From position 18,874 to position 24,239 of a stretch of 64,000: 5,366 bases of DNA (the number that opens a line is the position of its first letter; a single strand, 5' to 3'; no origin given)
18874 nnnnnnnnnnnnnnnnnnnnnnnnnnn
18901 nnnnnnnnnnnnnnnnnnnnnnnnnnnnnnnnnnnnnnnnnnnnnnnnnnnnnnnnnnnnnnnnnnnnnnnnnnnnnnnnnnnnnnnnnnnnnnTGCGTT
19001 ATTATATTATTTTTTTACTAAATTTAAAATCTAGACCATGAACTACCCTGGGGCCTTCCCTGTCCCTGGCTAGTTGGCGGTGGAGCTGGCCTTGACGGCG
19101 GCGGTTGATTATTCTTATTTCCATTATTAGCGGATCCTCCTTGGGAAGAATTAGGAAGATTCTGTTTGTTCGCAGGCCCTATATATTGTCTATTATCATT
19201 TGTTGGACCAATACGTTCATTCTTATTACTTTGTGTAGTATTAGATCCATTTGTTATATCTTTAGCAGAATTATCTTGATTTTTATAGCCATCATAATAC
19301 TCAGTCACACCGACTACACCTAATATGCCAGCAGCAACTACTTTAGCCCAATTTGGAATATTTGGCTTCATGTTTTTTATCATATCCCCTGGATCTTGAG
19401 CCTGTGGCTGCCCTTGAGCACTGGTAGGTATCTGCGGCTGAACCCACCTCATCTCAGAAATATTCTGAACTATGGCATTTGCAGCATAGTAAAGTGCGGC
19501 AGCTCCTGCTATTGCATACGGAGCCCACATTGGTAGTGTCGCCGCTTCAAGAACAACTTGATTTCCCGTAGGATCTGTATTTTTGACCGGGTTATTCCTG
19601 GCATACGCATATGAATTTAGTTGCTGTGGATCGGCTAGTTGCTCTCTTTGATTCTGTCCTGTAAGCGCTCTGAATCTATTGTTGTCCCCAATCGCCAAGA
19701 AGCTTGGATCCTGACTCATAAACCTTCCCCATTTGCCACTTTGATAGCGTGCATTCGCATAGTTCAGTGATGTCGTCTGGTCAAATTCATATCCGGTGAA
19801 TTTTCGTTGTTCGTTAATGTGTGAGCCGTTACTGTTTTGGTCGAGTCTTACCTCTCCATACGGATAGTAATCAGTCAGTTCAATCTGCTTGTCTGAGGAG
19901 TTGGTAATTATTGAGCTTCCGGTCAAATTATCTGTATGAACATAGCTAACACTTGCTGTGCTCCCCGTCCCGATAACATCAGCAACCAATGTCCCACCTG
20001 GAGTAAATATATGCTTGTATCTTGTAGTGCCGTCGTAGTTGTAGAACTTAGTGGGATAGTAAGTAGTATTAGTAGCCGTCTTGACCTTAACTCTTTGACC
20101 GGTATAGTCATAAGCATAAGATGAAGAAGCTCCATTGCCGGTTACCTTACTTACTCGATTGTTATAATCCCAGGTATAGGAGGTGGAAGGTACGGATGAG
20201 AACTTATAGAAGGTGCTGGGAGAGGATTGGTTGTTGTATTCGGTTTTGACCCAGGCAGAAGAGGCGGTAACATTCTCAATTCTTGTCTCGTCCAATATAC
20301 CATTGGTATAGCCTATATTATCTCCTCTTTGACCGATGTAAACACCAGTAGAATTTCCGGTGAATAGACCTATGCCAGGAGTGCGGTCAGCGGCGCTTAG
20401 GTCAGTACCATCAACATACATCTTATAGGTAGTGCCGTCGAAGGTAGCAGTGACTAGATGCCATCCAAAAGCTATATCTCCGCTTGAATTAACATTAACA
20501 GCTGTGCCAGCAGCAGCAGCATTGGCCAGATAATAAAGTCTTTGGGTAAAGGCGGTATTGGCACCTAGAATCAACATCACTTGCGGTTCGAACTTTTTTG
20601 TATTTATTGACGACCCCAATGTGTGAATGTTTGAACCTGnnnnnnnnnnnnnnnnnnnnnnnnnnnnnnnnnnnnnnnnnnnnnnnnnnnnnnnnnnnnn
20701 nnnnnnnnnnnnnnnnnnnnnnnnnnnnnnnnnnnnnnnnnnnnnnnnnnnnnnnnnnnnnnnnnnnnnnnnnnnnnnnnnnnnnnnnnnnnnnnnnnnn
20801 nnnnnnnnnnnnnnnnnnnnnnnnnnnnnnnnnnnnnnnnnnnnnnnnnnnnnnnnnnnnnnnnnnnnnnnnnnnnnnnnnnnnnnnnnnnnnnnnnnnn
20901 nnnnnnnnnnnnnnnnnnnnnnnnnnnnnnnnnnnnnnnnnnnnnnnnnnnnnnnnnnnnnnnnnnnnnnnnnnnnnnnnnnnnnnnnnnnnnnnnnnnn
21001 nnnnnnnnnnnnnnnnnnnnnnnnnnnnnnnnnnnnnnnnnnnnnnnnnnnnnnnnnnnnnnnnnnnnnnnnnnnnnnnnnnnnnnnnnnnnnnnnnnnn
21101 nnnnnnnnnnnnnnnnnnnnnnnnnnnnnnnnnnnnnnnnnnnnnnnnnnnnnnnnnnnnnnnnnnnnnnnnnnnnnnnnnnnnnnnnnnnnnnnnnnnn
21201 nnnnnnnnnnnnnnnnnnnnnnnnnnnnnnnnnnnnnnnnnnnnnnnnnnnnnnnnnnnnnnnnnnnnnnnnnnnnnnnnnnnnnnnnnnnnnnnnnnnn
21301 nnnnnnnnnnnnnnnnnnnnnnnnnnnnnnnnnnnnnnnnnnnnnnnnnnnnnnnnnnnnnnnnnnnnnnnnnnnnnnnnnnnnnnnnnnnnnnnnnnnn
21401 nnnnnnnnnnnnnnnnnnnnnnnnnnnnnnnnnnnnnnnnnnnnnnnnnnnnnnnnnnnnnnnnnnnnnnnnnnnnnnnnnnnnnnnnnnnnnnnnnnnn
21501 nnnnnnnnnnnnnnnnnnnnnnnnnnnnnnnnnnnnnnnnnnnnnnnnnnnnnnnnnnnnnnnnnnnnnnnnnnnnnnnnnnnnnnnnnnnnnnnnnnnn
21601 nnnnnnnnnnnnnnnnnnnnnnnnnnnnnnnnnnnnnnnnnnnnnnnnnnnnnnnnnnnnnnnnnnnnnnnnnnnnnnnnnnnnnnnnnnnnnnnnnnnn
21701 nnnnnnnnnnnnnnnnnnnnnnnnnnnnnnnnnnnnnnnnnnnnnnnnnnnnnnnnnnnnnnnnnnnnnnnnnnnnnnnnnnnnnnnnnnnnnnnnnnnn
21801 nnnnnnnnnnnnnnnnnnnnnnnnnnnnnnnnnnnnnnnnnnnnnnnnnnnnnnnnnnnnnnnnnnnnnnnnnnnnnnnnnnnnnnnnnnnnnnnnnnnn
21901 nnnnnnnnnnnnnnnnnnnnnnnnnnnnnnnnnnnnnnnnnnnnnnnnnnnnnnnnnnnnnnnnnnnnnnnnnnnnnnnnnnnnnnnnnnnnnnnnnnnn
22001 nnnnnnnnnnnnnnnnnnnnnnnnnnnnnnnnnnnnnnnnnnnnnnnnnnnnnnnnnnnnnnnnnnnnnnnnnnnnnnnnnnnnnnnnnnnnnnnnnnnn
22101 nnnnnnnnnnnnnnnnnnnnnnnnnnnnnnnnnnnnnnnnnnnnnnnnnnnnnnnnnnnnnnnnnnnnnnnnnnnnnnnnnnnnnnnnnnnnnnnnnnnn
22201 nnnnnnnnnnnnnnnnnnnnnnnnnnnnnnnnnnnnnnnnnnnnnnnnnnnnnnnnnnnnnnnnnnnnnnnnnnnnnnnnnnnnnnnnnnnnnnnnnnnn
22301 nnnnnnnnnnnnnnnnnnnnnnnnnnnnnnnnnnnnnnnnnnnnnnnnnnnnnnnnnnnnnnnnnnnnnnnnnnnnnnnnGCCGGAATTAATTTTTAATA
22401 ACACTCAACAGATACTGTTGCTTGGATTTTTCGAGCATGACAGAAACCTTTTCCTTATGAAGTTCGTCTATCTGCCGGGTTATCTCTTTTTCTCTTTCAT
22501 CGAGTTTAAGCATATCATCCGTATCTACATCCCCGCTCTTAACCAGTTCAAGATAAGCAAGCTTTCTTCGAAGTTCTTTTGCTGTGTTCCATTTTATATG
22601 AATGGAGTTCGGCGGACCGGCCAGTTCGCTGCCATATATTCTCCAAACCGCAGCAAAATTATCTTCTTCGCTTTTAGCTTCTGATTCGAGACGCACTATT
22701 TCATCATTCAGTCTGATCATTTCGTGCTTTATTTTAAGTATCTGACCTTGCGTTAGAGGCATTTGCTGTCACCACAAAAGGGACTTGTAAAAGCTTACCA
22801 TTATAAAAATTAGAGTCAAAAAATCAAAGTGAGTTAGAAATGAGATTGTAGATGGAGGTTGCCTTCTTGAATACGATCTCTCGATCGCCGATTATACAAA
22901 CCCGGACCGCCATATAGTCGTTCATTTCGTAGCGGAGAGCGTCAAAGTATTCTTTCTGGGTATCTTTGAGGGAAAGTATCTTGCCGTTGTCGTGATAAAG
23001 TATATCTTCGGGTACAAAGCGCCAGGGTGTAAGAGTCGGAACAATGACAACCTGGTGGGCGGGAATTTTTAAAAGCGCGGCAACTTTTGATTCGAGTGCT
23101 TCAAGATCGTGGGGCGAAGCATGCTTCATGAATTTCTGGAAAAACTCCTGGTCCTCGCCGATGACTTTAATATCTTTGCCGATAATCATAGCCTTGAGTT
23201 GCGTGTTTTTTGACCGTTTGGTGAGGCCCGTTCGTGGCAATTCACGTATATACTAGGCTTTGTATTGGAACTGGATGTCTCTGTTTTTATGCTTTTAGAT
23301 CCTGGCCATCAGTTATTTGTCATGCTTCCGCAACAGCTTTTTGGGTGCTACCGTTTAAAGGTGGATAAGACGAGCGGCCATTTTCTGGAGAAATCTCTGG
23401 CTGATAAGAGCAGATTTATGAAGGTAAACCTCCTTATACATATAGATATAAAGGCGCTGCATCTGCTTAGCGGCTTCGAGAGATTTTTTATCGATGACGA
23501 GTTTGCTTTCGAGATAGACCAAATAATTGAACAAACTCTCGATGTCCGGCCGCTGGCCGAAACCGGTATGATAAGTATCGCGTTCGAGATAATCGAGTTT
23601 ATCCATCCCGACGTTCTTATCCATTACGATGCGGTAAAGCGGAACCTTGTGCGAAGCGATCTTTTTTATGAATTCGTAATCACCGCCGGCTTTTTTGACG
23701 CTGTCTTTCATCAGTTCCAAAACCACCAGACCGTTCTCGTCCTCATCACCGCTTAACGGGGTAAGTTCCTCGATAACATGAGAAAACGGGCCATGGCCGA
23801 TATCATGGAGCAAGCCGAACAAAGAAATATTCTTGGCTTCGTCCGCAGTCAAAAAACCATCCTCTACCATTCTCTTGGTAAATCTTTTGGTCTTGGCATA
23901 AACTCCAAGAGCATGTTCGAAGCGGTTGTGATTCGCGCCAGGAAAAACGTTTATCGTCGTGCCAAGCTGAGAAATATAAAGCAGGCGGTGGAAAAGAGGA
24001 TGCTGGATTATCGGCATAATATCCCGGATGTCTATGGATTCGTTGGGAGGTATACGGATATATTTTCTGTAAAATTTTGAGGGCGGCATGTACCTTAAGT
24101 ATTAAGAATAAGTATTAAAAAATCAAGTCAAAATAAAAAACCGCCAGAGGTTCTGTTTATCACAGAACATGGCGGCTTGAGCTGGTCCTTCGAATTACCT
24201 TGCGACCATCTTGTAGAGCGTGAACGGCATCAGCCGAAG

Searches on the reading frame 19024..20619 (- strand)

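Call 21: search_protein_families(library=pfam, proteins=[window:19024-20619:-], max_evalue=0.001)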
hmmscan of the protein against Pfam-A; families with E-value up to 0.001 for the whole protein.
window:19024-20619:- (531 aa): 1 family
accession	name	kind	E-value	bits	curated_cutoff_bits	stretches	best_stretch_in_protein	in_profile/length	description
PF13385.13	Laminin_G_3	-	5.6e-09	36.7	27.6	1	39-124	66-150/151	Concanavalin A-like lectin/glucanases superfamily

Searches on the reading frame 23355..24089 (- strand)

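Call 102: search_protein_families(library=pfam, proteins=[window:23355-24089:-], max_evalue=0.001)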
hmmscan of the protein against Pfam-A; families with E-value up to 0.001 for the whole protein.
window:23355-24089:- (244 aa): 2 families
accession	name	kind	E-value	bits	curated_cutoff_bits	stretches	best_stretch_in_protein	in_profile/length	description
PF01966.28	HD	-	3.8e-06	27.6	22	1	56-126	1-65/116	HD domain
PF19276.4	HD_assoc_2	-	0.00028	20.8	23.1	1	182-242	2-62/222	HD associated region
